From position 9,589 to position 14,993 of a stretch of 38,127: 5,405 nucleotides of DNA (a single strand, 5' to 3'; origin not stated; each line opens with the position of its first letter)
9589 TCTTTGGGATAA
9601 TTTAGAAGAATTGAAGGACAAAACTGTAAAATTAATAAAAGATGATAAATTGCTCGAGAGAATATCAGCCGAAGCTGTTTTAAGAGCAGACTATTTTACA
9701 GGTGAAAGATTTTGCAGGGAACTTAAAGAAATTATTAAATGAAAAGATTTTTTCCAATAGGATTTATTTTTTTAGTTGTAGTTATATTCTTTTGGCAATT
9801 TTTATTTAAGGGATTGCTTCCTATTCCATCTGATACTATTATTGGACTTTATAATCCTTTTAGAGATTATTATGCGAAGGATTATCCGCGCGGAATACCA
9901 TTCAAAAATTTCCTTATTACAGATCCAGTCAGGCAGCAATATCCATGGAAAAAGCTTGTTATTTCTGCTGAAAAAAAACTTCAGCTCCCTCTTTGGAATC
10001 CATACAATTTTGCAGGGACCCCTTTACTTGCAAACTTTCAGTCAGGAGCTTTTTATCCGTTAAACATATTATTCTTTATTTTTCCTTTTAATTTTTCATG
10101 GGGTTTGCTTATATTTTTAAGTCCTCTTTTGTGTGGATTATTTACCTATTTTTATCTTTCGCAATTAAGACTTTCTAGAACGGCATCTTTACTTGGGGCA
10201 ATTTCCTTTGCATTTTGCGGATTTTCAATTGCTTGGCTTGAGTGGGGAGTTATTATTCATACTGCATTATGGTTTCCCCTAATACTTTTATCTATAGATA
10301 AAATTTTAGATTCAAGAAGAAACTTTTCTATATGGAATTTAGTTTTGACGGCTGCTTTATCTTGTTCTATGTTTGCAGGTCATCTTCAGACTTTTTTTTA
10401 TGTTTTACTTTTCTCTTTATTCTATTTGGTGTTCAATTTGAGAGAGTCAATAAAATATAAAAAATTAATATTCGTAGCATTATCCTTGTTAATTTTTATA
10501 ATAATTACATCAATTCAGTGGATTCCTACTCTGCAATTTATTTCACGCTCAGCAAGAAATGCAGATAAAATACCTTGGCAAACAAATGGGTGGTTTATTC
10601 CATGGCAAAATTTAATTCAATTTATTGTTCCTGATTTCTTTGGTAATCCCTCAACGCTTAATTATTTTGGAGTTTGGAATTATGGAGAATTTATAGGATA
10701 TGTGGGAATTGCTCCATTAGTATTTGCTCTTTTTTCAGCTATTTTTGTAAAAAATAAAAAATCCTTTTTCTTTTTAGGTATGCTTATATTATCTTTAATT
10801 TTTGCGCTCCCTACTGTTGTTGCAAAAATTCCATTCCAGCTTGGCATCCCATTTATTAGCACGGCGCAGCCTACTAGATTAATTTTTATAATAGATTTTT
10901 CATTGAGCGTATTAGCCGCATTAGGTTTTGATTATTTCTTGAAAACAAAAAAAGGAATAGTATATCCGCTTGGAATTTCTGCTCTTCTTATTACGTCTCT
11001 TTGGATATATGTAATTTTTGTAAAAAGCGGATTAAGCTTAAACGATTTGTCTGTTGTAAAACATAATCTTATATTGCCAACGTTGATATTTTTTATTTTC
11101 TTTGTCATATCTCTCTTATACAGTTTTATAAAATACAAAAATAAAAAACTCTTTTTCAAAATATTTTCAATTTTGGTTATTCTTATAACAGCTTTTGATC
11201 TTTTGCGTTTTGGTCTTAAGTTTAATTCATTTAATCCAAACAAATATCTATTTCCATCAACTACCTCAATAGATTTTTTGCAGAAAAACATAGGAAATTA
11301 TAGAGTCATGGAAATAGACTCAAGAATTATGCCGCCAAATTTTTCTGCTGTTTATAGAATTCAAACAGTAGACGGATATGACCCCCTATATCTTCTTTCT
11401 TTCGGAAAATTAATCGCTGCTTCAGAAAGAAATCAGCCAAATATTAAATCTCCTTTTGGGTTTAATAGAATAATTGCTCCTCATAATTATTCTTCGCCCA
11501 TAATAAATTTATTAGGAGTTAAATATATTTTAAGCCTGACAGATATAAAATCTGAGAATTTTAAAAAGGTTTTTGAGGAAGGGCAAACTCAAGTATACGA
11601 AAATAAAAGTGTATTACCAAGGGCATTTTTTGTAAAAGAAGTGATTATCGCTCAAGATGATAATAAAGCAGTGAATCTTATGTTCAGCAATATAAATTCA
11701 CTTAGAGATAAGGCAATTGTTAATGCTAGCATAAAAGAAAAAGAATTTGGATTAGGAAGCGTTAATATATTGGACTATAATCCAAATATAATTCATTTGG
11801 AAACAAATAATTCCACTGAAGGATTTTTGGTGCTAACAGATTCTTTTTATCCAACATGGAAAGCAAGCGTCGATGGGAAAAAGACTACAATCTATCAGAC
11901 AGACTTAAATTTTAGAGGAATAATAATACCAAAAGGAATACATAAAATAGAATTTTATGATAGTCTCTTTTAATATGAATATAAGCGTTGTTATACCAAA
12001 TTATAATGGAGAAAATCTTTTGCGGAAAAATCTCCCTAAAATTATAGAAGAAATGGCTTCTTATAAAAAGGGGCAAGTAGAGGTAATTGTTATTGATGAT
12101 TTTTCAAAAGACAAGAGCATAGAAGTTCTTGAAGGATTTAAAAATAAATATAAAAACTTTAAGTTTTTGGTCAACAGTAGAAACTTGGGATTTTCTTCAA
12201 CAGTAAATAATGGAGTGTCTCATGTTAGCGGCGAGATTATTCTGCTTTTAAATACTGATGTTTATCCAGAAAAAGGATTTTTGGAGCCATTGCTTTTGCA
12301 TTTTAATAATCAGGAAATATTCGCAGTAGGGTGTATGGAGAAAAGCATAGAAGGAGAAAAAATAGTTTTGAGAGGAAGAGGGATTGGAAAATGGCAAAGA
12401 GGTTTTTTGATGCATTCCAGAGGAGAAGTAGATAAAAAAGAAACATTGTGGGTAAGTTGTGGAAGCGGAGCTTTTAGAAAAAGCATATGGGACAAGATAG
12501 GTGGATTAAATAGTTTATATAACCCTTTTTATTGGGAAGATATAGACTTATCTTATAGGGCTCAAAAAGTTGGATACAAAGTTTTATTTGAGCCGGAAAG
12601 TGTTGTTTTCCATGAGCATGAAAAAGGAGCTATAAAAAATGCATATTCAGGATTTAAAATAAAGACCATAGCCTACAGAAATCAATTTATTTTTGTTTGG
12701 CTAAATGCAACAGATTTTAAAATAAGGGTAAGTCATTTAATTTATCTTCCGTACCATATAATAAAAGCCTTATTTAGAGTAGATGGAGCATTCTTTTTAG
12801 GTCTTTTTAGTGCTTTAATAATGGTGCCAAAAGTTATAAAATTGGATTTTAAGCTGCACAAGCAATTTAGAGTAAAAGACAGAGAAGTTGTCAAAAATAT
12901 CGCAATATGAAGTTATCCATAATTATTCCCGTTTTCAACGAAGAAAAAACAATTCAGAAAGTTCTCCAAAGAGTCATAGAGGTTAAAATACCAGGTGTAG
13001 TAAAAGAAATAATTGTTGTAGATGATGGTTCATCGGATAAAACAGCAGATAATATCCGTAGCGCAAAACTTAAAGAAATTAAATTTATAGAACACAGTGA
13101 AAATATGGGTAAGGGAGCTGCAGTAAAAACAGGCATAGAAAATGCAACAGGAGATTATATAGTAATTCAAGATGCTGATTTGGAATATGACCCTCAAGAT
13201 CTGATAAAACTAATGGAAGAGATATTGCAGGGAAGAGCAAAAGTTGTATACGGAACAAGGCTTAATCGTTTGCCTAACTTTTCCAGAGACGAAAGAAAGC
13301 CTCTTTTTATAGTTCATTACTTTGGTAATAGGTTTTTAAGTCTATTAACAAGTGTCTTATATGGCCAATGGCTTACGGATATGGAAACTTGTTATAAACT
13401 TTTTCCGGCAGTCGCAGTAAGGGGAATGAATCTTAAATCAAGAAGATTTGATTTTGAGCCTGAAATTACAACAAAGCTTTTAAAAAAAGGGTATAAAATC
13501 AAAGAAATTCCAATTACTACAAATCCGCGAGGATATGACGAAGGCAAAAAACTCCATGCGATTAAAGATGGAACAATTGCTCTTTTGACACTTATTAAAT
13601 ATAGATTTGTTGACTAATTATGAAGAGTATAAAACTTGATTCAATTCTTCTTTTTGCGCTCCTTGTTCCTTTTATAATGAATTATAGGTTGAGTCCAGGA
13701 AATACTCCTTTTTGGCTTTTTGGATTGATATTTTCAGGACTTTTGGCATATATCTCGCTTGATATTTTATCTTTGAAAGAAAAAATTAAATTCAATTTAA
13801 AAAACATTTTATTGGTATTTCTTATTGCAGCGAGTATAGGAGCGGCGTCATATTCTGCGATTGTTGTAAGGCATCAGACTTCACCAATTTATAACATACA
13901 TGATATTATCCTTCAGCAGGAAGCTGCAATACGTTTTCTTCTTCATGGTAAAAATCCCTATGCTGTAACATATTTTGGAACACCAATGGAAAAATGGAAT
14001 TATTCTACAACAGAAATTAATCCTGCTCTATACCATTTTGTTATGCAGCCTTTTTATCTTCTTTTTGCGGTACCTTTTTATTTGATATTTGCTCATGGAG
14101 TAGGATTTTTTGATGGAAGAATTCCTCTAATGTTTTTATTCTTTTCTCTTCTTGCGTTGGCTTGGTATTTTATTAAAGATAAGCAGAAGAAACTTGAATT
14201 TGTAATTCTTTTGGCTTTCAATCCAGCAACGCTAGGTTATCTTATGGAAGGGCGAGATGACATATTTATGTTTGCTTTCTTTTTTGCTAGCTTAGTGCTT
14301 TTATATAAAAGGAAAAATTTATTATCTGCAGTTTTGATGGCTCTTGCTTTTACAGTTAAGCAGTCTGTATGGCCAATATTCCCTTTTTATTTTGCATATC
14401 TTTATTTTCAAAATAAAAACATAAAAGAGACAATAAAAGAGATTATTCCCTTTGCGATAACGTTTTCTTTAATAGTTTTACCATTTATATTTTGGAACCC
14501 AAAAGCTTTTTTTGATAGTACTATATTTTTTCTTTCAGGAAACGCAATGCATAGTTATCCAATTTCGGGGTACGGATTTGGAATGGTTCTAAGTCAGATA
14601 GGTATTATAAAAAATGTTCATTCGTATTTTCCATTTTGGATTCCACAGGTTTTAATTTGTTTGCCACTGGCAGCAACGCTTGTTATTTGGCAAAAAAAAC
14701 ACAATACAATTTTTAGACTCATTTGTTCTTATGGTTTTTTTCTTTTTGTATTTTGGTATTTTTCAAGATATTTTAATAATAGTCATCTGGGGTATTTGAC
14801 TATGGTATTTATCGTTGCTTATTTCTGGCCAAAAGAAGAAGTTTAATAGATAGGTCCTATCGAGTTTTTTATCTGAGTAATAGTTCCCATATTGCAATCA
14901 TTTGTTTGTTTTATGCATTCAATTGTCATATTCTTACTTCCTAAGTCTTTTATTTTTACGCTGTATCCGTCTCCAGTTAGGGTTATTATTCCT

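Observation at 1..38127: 26 of 32 genes are glycosyltransferase candidates and 15 are polytopic GT-C-like: an outer-face glycan assembly line lacking Wzy/ABC-pathway parts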

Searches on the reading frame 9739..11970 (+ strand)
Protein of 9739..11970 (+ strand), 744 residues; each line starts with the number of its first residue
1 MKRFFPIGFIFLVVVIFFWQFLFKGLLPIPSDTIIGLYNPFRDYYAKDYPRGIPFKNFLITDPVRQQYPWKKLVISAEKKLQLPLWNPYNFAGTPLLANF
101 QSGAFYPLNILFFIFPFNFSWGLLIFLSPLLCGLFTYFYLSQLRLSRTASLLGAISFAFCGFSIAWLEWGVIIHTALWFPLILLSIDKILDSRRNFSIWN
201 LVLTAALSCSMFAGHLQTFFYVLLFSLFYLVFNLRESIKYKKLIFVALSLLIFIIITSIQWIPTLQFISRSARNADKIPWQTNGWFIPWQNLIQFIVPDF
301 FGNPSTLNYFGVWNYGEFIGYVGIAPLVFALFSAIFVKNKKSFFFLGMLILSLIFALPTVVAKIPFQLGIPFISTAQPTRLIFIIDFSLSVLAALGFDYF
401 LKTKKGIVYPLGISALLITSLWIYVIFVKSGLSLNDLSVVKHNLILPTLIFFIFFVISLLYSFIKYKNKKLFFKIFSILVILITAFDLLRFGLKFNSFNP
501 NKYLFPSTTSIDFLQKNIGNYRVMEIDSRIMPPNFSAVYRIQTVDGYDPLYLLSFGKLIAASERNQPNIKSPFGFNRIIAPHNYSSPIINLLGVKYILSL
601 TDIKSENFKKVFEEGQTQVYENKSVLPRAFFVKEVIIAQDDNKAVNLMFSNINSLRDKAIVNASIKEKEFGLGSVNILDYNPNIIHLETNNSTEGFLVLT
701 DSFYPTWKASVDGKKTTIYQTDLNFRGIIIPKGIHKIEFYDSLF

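Call 5: search_protein_families(library=pfam, proteins=[window:9739-11970:+], max_evalue=0.01)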
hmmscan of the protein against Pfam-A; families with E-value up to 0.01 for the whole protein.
window:9739-11970:+ (744 aa): 1 family
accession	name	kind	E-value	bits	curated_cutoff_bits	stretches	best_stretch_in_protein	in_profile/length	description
PF09586.16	YfhO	-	2.1e-21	76.5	28.5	2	107-637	75-599/835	Bacterial membrane protein YfhO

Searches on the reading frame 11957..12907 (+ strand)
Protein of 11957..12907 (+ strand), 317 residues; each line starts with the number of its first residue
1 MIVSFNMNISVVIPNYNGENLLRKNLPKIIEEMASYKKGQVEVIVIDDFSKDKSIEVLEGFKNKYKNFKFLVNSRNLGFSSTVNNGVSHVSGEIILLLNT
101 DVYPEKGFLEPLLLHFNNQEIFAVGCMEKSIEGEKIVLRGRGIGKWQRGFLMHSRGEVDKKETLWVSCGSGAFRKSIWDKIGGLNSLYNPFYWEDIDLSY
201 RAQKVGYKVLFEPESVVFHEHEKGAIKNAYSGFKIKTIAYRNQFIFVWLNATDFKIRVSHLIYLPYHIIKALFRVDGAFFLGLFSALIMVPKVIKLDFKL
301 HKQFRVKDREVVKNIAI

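Call 5: search_protein_families(library=pfam, proteins=[window:11957-12907:+], max_evalue=0.01)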
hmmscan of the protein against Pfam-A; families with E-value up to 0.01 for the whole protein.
window:11957-12907:+ (317 aa): 4 families
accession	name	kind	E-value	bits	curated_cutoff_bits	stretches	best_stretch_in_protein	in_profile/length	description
PF00535.33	Glycos_transf_2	-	3e-26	92.8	23.3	1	10-178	1-164/168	Glycosyl transferase family 2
PF13641.12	Glyco_tranf_2_3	-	2.5e-17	64.1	27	1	9-223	3-215/230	Glycosyltransferase like family 2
PF10111.15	Glyco_tranf_2_2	-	1.1e-07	32.1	27.3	1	10-107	1-97/276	Glycosyltransferase like family 2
PF13632.12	Glyco_trans_2_3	-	0.0015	18.8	27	1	166-222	73-126/198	Glycosyl transferase family group 2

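Call 74: search_protein_families(library=ncbifam, proteins=[window:11957-12907:+], max_evalue=0.00001)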
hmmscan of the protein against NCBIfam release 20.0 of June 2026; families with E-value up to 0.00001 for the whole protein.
window:11957-12907:+ (317 aa): 15 families
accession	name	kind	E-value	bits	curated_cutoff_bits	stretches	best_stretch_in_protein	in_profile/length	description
NF041875.1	EPS_EpsD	equivalog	8.6e-22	78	370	1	9-225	1-212/325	exopolysaccharide biosynthesis glycosyltransferase EpsD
TIGR03965.1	mycofact_glyco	equivalog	1.1e-18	67.4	280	1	8-222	75-283/467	mycofactocin biosynthesis glycosyltransferase MftF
TIGR03937.1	PgaC_IcaA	equivalog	5.2e-17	61.9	422.3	1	8-218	46-249/407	poly-beta-1,6-N-acetyl-D-glucosamine synthase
NF047588.1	GlcsyltransPgfSStrep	equivalog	4.3e-16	59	500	1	7-117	1-111/308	glycosyltransferase PgfS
TIGR04283.1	glyco_like_mftF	equivalog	5.1e-13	49.1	182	1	9-210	1-176/221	TIGR04283 family arsenosugar biosynthesis glycosyltransferase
NF007482.0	PRK10073.1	equivalog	7.4e-13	48.2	423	1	7-104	6-98/334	glycosyltransferase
NF038299.1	EPS_HpsN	equivalog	3.7e-12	45.9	425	1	8-123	2-114/317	hormogonium polysaccharide biosynthesis glycosyltransferase HpsN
NF038302.1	EPS_HpsE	equivalog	4.6e-11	42.2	300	1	7-112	1-107/307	hormogonium polysaccharide biosynthesis glycosyltransferase HpsE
NF007986.1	PRK10714.1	equivalog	1.9e-10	40.3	529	1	8-103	7-102/316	undecaprenyl-phosphate 4-deoxy-4-formamido-L-arabinose transferase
NF050050.1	ProtGlycPglI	equivalog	5.1e-10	39.2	500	1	8-118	3-110/306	GalNAc(5)-diNAcBac-PP-undecaprenol beta-1,3-glucosyltransferase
TIGR03111.1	glyc2_xrt_Gpos1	hypoth_equivalog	1.5e-09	37.2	363.95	1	8-127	50-165/439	TIGR03111 family XrtG-associated glycosyltransferase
NF041394.1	GtaseAglG_Halo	equivalog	6.9e-09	35.4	440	1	7-128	1-120/304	glucosyl-dolichyl phosphate glucuronosyltransferase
NF053739.1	GlytfEpsEBac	equivalog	5.6e-08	32.1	450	1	9-272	3-249/265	glycosyltransferase EpsE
TIGR01556.1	rhamnosyltran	subfamily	1.8e-07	30.7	200.55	1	28-223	9-204/281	rhamnosyltransferase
NF047683.1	TeichurnBiosyTuaG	equivalog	2.8e-07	30.4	400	1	6-112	5-107/252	teichuronic acid biosynthesis protein TuaG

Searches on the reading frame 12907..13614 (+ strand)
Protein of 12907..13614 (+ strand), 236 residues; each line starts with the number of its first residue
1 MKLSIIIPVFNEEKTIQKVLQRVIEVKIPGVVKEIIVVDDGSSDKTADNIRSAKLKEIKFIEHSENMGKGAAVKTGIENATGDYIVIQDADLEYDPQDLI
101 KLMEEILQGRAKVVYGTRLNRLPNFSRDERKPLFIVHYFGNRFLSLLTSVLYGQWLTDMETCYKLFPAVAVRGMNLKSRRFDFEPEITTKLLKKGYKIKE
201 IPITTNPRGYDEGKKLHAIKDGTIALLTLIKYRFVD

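Call 6: search_protein_families(library=pfam, proteins=[window:12907-13614:+], max_evalue=0.01)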
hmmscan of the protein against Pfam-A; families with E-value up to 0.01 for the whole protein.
window:12907-13614:+ (236 aa): 4 families
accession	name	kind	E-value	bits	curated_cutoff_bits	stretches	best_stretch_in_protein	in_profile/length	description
PF00535.33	Glycos_transf_2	-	2.8e-35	122.2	23.3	1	4-141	1-134/168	Glycosyl transferase family 2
PF10111.15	Glyco_tranf_2_2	-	1.4e-08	35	27.3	1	4-102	1-102/276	Glycosyltransferase like family 2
PF13641.12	Glyco_tranf_2_3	-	3.7e-07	30.8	27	1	3-102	3-107/230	Glycosyltransferase like family 2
PF13704.12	Glyco_tranf_2_4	-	0.0057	17.6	27.5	1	11-91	2-81/98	Glycosyl transferase family 2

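Call 11: search_protein_families(library=ncbifam, proteins=[window:12907-13614:+], max_evalue=0.01)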
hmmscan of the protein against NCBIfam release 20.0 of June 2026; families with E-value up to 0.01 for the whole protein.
window:12907-13614:+ (236 aa): 32 families (the best 25 are shown)
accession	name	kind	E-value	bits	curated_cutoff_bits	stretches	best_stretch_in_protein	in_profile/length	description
TIGR04182.1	glyco_TIGR04182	equivalog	9.8e-35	120.3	325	1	3-231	2-216/293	S-layer glycoprotein N-glycosyltransferase AglJ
NF047588.1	GlcsyltransPgfSStrep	equivalog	5.7e-21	75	500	1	1-119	1-122/308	glycosyltransferase PgfS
NF058614.1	PPMAGASynPpgS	equivalog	7.9e-21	74.5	370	1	5-214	4-205/226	polyprenyl-phospho-N-acetylgalactosaminyl synthase PpgS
TIGR03937.1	PgaC_IcaA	equivalog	1.4e-18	67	422.3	1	2-107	46-151/407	poly-beta-1,6-N-acetyl-D-glucosamine synthase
NF041875.1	EPS_EpsD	equivalog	2.6e-18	66.5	370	1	3-137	1-131/325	exopolysaccharide biosynthesis glycosyltransferase EpsD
TIGR04283.1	glyco_like_mftF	equivalog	4.8e-17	62.3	182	1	3-115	1-105/221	TIGR04283 family arsenosugar biosynthesis glycosyltransferase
NF007986.1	PRK10714.1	equivalog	1.1e-16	60.8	529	1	2-127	7-135/316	undecaprenyl-phosphate 4-deoxy-4-formamido-L-arabinose transferase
NF007482.0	PRK10073.1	equivalog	4.9e-16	58.7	423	1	2-106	7-110/334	glycosyltransferase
NF041391.1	DPhHxTase_Halo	equivalog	2.1e-15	56.3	375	1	9-209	3-187/213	dolichyl-phosphate hexose transferase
NF010496.0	PRK13915.1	equivalog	1e-14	54.4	262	1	2-108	32-144/307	glucosyl-3-phosphoglycerate synthase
TIGR03965.1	mycofact_glyco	equivalog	3.1e-13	49.4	280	1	3-113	76-186/467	mycofactocin biosynthesis glycosyltransferase MftF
NF047683.1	TeichurnBiosyTuaG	equivalog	3.2e-11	43.3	400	1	3-104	8-109/252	teichuronic acid biosynthesis protein TuaG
TIGR03469.1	HpnB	hypoth_equivalog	1.3e-10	40.9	379.25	1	3-114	46-168/386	hopene-associated glycosyltransferase HpnB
NF041865.1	EpsU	equivalog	8.4e-10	38.2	700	1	2-112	40-152/394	exopolysaccharide biosynthesis GT2 family glycosyltransferase EpsU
NF050050.1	ProtGlycPglI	equivalog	1.1e-09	38.1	500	1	2-114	3-116/306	GalNAc(5)-diNAcBac-PP-undecaprenol beta-1,3-glucosyltransferase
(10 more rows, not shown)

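Call 61: search_solved_structures(query=window:12907-13614:+, max_evalue=0.00001)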
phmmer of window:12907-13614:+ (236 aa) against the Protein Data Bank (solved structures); distinct sequences matched with E-value up to 0.00001: 26.
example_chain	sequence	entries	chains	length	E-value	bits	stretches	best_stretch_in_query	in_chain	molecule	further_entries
5eke_A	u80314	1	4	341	1.3e-16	64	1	2-121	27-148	Uncharacterized glycosyltransferase sll0501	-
5ekp_C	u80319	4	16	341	1.3e-16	64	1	2-121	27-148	Uncharacterized glycosyltransferase sll0501 | Glycosyltransferase sll0501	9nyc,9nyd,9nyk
9nye_A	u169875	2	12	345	1.4e-16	64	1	2-121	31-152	Glycosyltransferase sll0501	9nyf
5mlz_A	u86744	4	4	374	3e-16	62.8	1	1-119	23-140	Dolichol monophosphate mannose synthase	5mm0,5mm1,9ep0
9hwj_A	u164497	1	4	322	6.4e-14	55.2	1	2-127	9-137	Undecaprenyl-phosphate 4-deoxy-4-formamido-L-arabinose transferase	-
9bhc_C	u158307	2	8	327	1.3e-13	54.2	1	2-128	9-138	Undecaprenyl-phosphate 4-deoxy-4-formamido-L-arabinose transferase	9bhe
8vxh_A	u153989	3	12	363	1.7e-13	53.9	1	2-128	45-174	Undecaprenyl-phosphate 4-deoxy-4-formamido-L-arabinose transferase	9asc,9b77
6p61_A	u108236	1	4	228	7.1e-13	51.8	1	3-107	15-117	Glycosyltransferase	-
6yv7_B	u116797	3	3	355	7.2e-10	42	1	3-100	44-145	Glycosyl transferase, family 2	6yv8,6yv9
2z87_A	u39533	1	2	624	7.2e-10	42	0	3-108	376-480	Chondroitin synthase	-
6yv7_A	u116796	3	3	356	7.2e-10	42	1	3-100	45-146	Glycosyl transferase, family 2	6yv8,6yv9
2z86_A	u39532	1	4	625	7.2e-10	42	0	3-108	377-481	Chondroitin synthase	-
3bcv_A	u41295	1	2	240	1.4e-09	41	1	2-109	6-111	Putative glycosyltransferase protein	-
7pdo_A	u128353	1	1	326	5.6e-09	39.1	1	3-108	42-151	Glucosyl-3-phosphoglycerate synthase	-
7p5l_A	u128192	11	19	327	5.7e-09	39.1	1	3-108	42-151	Glucosyl-3-phosphoglycerate synthase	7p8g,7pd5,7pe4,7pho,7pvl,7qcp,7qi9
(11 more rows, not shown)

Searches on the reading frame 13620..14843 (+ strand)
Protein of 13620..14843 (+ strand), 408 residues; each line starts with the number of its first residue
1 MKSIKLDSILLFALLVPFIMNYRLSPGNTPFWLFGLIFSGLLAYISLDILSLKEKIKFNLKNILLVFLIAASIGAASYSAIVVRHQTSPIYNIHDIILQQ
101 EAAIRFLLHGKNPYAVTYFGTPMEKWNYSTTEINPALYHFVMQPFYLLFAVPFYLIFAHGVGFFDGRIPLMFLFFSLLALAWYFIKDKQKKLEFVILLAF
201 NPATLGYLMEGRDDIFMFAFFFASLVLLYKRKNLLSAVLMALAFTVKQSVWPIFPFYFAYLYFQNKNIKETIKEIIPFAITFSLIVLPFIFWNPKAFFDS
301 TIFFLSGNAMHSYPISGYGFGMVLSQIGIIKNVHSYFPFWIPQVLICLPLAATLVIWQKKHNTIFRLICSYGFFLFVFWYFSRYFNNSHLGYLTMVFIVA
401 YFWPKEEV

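Call 6: search_protein_families(library=pfam, proteins=[window:13620-14843:+], max_evalue=0.01)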
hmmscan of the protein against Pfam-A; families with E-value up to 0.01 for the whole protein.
window:13620-14843:+ (408 aa): 1 family
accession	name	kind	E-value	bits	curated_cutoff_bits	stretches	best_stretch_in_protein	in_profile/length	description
PF09594.16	GT87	-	0.00025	21.3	25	1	143-366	4-222/237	Glycosyltransferase family 87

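Call 11: search_protein_families(library=ncbifam, proteins=[window:13620-14843:+], max_evalue=0.01)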
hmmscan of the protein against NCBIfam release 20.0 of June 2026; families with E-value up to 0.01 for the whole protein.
window:13620-14843:+ (408 aa): 0 families

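Call 31: search_solved_structures(query=A2, max_evalue=1)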
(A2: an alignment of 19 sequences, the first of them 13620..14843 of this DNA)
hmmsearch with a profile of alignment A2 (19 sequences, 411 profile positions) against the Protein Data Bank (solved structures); distinct sequences matched with E-value up to 1: 1.
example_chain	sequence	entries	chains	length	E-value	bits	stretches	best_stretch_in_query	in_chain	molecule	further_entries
2lly_A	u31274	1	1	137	0.26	13.4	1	7-76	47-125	Neuronal acetylcholine receptor subunit alpha-4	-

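Call 60: search_protein_families(library=pfam, alignment_id=A2, max_evalue=0.01)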
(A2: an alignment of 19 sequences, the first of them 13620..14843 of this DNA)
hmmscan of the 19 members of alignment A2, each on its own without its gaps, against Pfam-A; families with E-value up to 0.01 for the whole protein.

A. member 1, window:13620-14843:+ (408 aa): 1 family
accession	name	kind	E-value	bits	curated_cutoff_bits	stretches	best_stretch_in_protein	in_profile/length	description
PF09594.16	GT87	-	0.00025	21.3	25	1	143-366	4-222/237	Glycosyltransferase family 87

B. families by the number of members that match (of 19 scanned): 4 families
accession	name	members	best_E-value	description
PF09594.16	GT87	11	6.8e-10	Glycosyltransferase family 87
PF13231.12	PMT_2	4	8.8e-06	Dolichyl-phosphate-mannose-protein mannosyltransferase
PF05208.19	ALG3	2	0.0037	ALG3 protein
PF02588.21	YitT_membrane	1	0.0025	Uncharacterised 5xTM membrane BCR, YitT family COG1284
